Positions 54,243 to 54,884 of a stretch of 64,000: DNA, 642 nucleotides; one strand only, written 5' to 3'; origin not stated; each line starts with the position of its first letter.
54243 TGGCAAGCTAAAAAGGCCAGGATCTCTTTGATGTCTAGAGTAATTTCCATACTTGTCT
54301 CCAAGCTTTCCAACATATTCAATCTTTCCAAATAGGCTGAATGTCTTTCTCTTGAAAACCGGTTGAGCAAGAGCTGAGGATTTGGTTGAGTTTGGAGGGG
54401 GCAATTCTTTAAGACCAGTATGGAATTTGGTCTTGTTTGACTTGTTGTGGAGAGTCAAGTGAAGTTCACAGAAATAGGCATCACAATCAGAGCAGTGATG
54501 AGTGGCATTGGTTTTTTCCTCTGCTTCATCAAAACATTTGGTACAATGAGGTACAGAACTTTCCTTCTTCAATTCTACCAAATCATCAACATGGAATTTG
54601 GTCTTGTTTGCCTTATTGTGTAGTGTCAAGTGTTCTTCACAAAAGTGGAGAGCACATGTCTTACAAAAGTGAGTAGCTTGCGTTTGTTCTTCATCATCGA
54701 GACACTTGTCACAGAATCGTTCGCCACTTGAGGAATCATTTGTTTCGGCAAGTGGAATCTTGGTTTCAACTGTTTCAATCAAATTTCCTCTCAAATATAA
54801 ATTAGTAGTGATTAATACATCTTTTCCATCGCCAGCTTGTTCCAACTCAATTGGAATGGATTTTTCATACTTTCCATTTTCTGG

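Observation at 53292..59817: Tight cluster of three paralogous B-box zinc-finger + NHL beta-propeller genes in a fungal-type genome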

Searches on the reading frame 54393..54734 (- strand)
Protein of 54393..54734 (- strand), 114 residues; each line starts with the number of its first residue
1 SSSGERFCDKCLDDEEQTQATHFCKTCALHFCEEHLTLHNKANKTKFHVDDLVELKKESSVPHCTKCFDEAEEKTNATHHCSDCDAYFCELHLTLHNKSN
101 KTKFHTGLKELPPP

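Call 21: find_homologous_proteins(query=A2, max_evalue=10)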
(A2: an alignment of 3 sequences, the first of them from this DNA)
Query A2 (3 sequences) (114 aa, profile of the alignment): 2 proteins with E <= 10 among 1073 candidates.
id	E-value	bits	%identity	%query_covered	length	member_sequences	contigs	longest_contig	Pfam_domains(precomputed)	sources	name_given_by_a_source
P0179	8.7e-50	185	51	88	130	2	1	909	-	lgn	-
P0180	5.6e-46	173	40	87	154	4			-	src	-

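Call 24: find_encoding_contigs(protein=P0180, flank=10000)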
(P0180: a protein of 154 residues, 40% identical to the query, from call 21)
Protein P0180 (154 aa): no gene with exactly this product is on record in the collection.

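Call 25: find_encoding_contigs(protein=P0179, flank=10000)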
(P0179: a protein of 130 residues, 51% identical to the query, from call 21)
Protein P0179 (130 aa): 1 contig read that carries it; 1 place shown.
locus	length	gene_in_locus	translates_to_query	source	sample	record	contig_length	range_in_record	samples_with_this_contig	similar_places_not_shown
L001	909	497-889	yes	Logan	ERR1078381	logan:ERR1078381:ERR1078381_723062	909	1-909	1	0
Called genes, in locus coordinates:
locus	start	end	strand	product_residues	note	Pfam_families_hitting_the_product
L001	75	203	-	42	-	-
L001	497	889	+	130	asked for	-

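Call 31: predict_structure(alignment_id=A2)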
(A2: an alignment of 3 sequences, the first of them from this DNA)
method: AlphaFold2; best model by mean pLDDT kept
length: 114 residues; sequences in the alignment: 3
mean_pLDDT: 74.7   pTM: 0.41
mean pLDDT of the five models: 74.7, 70.5, 66.8, 38.8, 36.4
residues with pLDDT >= 90: 0; 70-90: 82; 50-70: 26; < 50: 6
segments of 3 or more residues with pLDDT < 50: 1-3
pLDDT, mean of each block of 10 residues (from residue 1): 64 66 85 84 72 67 72 72 86 84 77 61
secondary structure, 60 per line:
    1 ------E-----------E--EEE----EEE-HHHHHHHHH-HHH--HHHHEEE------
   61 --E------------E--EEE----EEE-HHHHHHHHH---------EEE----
elements in order: E22-24 E29-31 H33-41 H48-51 E52-54 E79-81 E86-88 H90-98 E108-110
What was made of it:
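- The AF2 model of the tandem fingers has pLDDT 74.7 (call 31). The finger model has only moderate confidence, from a three-sequence alignment (call 31).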

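Call 33: fold_search(model_id=the predicted structure, library=pdb)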
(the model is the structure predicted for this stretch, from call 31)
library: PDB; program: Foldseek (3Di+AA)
matches with E <= 10: 251; with E <= 0.001: 5
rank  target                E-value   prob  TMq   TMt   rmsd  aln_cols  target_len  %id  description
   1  7wsj_A                1.8e-04  1.00  0.34  0.41  10.8       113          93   18  Crystal structure of the tandem B-box domain of Arabidopsis thaliana CONSTANS (released 2022-03-02)
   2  7vsq_A                1.9e-04  1.00  0.36  0.45  10.9       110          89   20  Crystal strcuture of the tandem B-Box domains of CONSTANS (released 2022-03-02)
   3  7vsp_B                3.0e-04  1.00  0.34  0.43  11.0       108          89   18  Crystal strcuture of the tandem B-Box domains of COL2 (released 2022-03-02)
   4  7vsp_C                3.5e-04  1.00  0.34  0.42  11.6       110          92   18  Crystal strcuture of the tandem B-Box domains of COL2 (released 2022-03-02)
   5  7vsp_A                8.1e-04  1.00  0.33  0.41  11.2       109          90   18  Crystal strcuture of the tandem B-Box domains of COL2 (released 2022-03-02)
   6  7vsq_B                2.5e-03  1.00  0.32  0.41  10.9       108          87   18  Crystal strcuture of the tandem B-Box domains of CONSTANS (released 2022-03-02)
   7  7vsq_C                6.1e-03  0.99  0.32  0.41  11.4       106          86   18  Crystal strcuture of the tandem B-Box domains of CONSTANS (released 2022-03-02)
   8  9ya0_AB               8.0e-03  0.98  0.35  0.10   8.4       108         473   23  Cryo-EM structure of pre-conoid ring 2 (PCR P2 ring)from Toxoplasma gondii (released 2025-11-19)
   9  9ya0_AC               1.1e-02  0.97  0.36  0.11   8.6       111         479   20  Cryo-EM structure of pre-conoid ring 2 (PCR P2 ring)from Toxoplasma gondii (released 2025-11-19)
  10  6o5k_A                2.6e-02  1.00  0.35  0.81   2.8        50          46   32  Murine TRIM28 Bbox1 domain (released 2019-06-19)
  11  6o5k_B                6.5e-02  1.00  0.33  0.83   2.8        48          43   33  Murine TRIM28 Bbox1 domain (released 2019-06-19)
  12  6imq_B                7.9e-02  1.00  0.34  0.71   2.3        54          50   18  Crystal structure of PML B1-box multimers (released 2019-07-31)
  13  6imq_A                1.2e-01  1.00  0.34  0.72   2.2        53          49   19  Crystal structure of PML B1-box multimers (released 2019-07-31)
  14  2jun_MODEL_1_A        1.5e-01  0.33  0.28  0.31  14.9       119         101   18  Structure of the MID1 tandem B-boxes reveals an interaction reminiscent of intermolecular RING heterodimers (released 2008-03-04)
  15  9ya0_AD               2.5e-01  0.25  0.28  0.05  12.6       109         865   13  Cryo-EM structure of pre-conoid ring 2 (PCR P2 ring)from Toxoplasma gondii (released 2025-11-19)
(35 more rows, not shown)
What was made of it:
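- On TRIM / RBCC family (TRIM-NHL, class VII / subfamily C): Fold matches to B-box structures (call 33).
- Closest known: Plant BBX / CONSTANS tandem B-box domains. Same: They are the best whole-model fold match to the tandem fingers, E about 2e-4 (call 33).
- Foldseek matches the CONSTANS/COL2 tandem B-boxes at E 2e-4, TRIM28 B-box1 at TM 0.81-0.83 and 32-33% identity, and PML B1 (call 33). Foldseek also lists RING domains (Bre1, IDOL, RING1B) behind the B-box hits (call 33). The RING-domain matches are weak, E 0.5-2 (call 33).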

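Call 37: search_protein_representatives(alignment_id=A2)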
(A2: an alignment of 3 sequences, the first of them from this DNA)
Query: 3 sequences, 113 profile positions. Proteins with E-value up to 0.001 (for the whole library): 106; up to 1e-10: 26; up to 1e-30: 6. The best 106 are listed.
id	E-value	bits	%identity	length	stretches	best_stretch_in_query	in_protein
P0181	4.3e-60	216.9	-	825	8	6-105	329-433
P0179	2.8e-50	185.3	-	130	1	1-113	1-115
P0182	6.7e-49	180.8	-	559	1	2-112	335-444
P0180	1.8e-46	173.0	-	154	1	2-112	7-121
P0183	1.8e-43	163.3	-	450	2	3-107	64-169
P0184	7.1e-33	129.2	-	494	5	6-104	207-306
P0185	6.4e-28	113.2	-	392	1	6-110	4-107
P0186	1.1e-27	112.4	-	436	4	3-106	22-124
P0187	2.3e-27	111.4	-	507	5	2-105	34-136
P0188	8.7e-26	106.4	-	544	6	3-105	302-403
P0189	2.1e-22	95.5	-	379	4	5-105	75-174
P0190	1.2e-20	89.8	-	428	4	3-105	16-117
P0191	4.7e-18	81.4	-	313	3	5-105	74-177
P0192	7.0e-18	80.9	-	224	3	3-104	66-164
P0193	1.2e-17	80.1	-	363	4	4-104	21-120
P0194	1.3e-17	80.1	-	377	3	4-108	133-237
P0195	3.2e-17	78.8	-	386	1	3-105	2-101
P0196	6.1e-17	77.9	-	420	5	4-104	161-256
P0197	5.0e-16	74.9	-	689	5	4-103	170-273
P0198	1.6e-15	73.3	-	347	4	3-103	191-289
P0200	7.7e-14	67.9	-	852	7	5-105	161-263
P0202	6.9e-12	61.6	-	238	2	2-104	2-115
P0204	2.2e-11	60.0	-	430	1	3-48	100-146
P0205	1.3e-10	57.5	-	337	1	5-58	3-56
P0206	1.3e-10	57.4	-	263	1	16-112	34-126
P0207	1.5e-10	57.3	-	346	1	5-51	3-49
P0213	3.5e-09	52.9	-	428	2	6-47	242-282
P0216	1.6e-08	50.8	-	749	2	41-105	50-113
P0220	3.2e-08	49.8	-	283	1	3-48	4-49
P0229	2.3e-06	43.8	-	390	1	57-104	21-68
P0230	3.1e-06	43.4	-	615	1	56-111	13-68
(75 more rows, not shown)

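Call 39: list_cluster_members(proteins=[P0183, P0185, P0181, P0186, P0187, P0188, P0195, P0194, P0197, P0200])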
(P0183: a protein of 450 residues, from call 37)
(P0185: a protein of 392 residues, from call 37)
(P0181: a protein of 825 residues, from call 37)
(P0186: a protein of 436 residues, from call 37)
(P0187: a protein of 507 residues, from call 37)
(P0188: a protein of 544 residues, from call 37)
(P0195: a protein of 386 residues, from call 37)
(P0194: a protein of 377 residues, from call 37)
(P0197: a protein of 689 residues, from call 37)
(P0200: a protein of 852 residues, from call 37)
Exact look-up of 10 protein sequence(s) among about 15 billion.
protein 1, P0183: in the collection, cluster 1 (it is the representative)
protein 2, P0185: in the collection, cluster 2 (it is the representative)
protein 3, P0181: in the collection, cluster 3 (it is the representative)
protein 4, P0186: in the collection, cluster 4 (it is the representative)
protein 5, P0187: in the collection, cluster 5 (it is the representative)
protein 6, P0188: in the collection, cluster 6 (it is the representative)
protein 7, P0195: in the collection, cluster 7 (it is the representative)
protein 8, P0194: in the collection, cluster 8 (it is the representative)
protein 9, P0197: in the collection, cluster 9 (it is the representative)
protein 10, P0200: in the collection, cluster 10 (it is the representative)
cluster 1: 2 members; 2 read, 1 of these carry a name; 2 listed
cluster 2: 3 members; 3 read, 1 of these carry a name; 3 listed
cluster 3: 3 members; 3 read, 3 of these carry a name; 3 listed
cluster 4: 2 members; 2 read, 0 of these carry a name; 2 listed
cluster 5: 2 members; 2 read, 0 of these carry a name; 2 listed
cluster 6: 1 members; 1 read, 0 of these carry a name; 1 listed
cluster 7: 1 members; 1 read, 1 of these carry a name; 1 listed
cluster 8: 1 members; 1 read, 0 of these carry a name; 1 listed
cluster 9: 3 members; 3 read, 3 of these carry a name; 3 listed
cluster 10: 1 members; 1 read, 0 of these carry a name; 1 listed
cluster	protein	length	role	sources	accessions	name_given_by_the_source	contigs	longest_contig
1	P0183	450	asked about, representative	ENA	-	-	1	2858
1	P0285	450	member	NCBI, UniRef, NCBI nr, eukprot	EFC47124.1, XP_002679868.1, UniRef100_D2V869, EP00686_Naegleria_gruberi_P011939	predicted protein [Naegleria gruberi] | Predicted protein n=1 Tax=Naegleria gruberi TaxID=5762 RepID=D2V869_NAEGR | uncharacterized protein NAEGRDRAFT_65049 [Naegleria gruberi]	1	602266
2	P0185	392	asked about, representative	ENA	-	-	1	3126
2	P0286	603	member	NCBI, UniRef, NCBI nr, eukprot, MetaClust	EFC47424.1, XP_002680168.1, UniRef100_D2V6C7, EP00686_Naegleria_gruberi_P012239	predicted protein [Naegleria gruberi] | Predicted protein n=1 Tax=Naegleria gruberi TaxID=5762 RepID=D2V6C7_NAEGR | uncharacterized protein NAEGRDRAFT_47029 [Naegleria gruberi]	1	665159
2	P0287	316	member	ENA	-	-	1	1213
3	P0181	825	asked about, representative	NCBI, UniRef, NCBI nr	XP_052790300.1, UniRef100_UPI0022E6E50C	uncharacterized protein LOC128224492 isoform X1 [Mya arenaria] | uncharacterized protein LOC128224492 isoform X1 n=1 Tax=Mya arenaria TaxID=6604 ...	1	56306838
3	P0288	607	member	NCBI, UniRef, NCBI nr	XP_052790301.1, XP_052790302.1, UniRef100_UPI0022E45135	uncharacterized protein LOC128224492 isoform X2 [Mya arenaria] | uncharacterized protein LOC128224492 isoform X2 n=1 Tax=Mya arenaria TaxID=6604 ...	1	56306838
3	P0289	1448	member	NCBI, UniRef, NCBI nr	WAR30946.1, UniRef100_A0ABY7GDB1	hypothetical protein MAR_033488 [Mya arenaria] | Uncharacterized protein n=1 Tax=Mya arenaria TaxID=6604 RepID=A0ABY7GDB1_MYAAR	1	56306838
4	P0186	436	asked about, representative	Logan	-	-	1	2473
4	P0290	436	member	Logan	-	-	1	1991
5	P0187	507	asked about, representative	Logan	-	-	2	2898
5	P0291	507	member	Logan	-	-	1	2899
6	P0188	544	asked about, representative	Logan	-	-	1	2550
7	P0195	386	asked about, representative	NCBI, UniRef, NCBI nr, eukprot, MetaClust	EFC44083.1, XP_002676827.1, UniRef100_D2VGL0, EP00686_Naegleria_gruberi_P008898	predicted protein [Naegleria gruberi] | Predicted protein n=1 Tax=Naegleria gruberi TaxID=5762 RepID=D2VGL0_NAEGR | uncharacterized protein NAEGRDRAFT_68017 [Naegleria gruberi]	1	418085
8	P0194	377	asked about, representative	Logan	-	-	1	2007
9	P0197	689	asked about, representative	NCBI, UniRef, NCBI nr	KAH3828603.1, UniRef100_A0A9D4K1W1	hypothetical protein DPMN_130585 [Dreissena polymorpha] | B box-type domain-containing protein n=3 Tax=Dreissena polymorpha TaxID=45954 ...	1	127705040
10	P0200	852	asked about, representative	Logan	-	-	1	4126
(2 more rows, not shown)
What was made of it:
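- The closest non-heterolobosean fingers are mollusc multi-B-box proteins (call 39).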

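Call 41: search_protein_families(library=pfam, alignment_id=A3, max_evalue=0.001)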
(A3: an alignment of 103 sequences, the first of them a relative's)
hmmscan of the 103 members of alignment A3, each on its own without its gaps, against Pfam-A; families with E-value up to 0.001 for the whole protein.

A. member 1, P0181 (825 aa): 7 families
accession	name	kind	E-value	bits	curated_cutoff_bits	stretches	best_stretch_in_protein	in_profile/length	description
PF22586.1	ANCHR-like_BBOX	-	9.3e-60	198.9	27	10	18-59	1-37/39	ANCHR-like B-box zinc-binding domain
PF16366.10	CEBP_ZZ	-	4.4e-29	100.9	29.8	0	18-64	13-57/58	Cytoplasmic polyadenylation element-binding protein ZZ domain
PF00643.29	zf-B_box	-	2e-26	92.3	24.1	1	676-720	2-41/42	B-box zinc finger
PF25287.1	zf-B_box_Trim66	-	4.8e-14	52.2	27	0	19-51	5-34/35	Trim66, B-box zinc-binding domain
PF11557.14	Omp_AT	-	1.2e-10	41.4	22.5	0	173-210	75-112/327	Solitary outer membrane autotransporter beta-barrel domain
PF15470.12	DUF4637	-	2.3e-05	24.5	27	0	456-486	1-32/43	C17orf50 C-terminal zinc-binding domain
PF21289.3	EDC4_C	-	2.8e-05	24.3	27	0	473-504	70-101/121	Enhancer of mRNA-decapping protein 4, C-terminal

B. families by the number of members that match (of 103 scanned): 61 families (the first 25 are shown)
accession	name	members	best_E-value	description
PF22586.1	ANCHR-like_BBOX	84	9.3e-60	ANCHR-like B-box zinc-binding domain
PF00643.29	zf-B_box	69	6.6e-37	B-box zinc finger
PF16366.10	CEBP_ZZ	24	4.4e-29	Cytoplasmic polyadenylation element-binding protein ZZ domain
PF25287.1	zf-B_box_Trim66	22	2.7e-14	Trim66, B-box zinc-binding domain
PF13445.12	zf-RING_UBOX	12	7.9e-19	RING-type zinc-finger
PF00097.31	zf-C3HC4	11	9e-16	Zinc finger, C3HC4 type (RING finger)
PF01363.27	FYVE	11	3.1e-09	FYVE zinc finger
PF13639.12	zf-RING_2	10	1.8e-10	Ring finger domain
PF14634.12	zf-RING_5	8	3.6e-07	zinc-RING finger domain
PF00041.27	fn3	7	3.9e-34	Fibronectin type III domain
PF15227.12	zf-C3HC4_4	7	9.9e-16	zinc finger of C3HC4-type, RING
PF13923.12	zf-C3HC4_2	7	6.9e-13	Zinc finger, C3HC4 type (RING finger)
PF04548.22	AIG1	6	8e-47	AIG1 family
PF01436.27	NHL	6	7.1e-43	NHL repeat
PF00735.24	Septin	6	3.9e-08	Septin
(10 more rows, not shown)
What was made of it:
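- On TRIM / RBCC family (TRIM-NHL, class VII / subfamily C): Relatives of the fingers are Pfam B-box proteins (call 41).
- Of 103 scanned, 84 carry Pfam ANCHR-like_BBOX and 69 carry zf-B_box (calls 37, 41).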

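Call 43: list_cluster_members(proteins=[P0207, P0205, P0220, P0204, P0216, P0229, P0230, P0202, P0213, P0206])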
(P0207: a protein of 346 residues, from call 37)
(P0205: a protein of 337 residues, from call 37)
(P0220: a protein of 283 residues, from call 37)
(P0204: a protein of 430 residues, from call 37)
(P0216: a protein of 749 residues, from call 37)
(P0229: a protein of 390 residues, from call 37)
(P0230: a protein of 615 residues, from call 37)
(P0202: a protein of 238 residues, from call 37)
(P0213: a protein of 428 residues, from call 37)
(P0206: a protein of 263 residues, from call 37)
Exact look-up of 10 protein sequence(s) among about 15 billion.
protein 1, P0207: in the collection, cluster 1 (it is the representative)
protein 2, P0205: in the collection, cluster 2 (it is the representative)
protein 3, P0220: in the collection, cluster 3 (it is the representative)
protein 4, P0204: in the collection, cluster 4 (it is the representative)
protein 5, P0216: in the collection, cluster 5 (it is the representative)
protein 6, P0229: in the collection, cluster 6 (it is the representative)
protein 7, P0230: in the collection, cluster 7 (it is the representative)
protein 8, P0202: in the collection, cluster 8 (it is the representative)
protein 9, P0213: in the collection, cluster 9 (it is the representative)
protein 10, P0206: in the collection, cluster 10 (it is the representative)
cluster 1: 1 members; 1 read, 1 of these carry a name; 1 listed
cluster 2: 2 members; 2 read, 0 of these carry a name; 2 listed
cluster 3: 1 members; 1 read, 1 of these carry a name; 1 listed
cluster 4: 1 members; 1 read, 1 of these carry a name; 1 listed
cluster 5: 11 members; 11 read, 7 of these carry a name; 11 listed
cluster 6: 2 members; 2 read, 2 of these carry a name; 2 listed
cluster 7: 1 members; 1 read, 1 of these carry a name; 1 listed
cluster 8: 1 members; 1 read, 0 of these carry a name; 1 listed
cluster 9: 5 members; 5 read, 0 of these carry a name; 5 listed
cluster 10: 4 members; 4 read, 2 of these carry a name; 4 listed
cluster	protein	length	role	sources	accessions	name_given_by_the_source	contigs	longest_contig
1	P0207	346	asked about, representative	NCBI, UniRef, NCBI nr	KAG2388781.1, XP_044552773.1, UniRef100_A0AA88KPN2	hypothetical protein C9374_000220 [Naegleria lovaniensis] | Uncharacterized protein n=1 Tax=Naegleria lovaniensis TaxID=51637 RepID=A0AA88KPN2_NAELO | uncharacterized protein C9374_000220 [Naegleria lovaniensis]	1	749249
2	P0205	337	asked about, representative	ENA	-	-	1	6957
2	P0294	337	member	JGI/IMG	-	-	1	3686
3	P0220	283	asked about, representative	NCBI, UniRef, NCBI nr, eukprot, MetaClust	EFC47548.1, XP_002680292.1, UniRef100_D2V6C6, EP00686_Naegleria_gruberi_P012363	hypothetical protein NAEGRDRAFT_78767 [Naegleria gruberi] | B box-type domain-containing protein n=1 Tax=Naegleria gruberi TaxID=5762 ... | uncharacterized protein NAEGRDRAFT_78767 [Naegleria gruberi]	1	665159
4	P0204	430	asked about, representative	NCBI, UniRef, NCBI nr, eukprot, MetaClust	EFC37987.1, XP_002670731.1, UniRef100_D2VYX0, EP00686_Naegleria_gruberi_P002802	predicted protein [Naegleria gruberi] | Predicted protein n=1 Tax=Naegleria gruberi TaxID=5762 RepID=D2VYX0_NAEGR | uncharacterized protein NAEGRDRAFT_53360 [Naegleria gruberi]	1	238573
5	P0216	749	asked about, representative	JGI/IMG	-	tripartite motif-containing protein 71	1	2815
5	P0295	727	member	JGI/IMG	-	tripartite motif-containing protein 71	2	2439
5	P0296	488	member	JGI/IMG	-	tripartite motif-containing protein 71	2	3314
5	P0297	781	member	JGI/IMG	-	tripartite motif-containing protein 71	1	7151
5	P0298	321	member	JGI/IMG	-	tripartite motif-containing protein 56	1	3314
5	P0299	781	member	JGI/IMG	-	tripartite motif-containing protein 71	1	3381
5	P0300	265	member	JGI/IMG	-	hypothetical protein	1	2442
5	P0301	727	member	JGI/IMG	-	-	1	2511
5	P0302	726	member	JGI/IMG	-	-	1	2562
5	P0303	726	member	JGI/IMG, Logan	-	-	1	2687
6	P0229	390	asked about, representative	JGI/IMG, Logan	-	DNA-binding beta-propeller fold protein YncE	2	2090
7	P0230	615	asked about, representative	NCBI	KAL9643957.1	hypothetical protein ABK040_005426 [Willaertia magna]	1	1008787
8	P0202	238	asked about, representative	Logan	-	-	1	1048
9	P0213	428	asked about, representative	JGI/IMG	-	-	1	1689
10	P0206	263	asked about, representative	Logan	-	-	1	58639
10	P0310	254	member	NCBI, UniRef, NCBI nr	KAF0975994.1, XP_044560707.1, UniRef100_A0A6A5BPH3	hypothetical protein FDP41_005321 [Naegleria fowleri] | Uncharacterized protein n=1 Tax=Naegleria fowleri TaxID=5763 RepID=A0A6A5BPH3_NAEFO | uncharacterized protein FDP41_005321 [Naegleria fowleri]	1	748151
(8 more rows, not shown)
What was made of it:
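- Closest known: Willaertia magna ABK040_005426 and the environmental TRIM71-like proteins. Same: The Willaertia protein is a heterolobosean relative retrieved by the same finger profile (calls 37, 43).
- Paralogues lie on at least four other N. gruberi scaffolds, and relatives exist in N. lovaniensis, N. fowleri and Willaertia (calls 39, 43).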
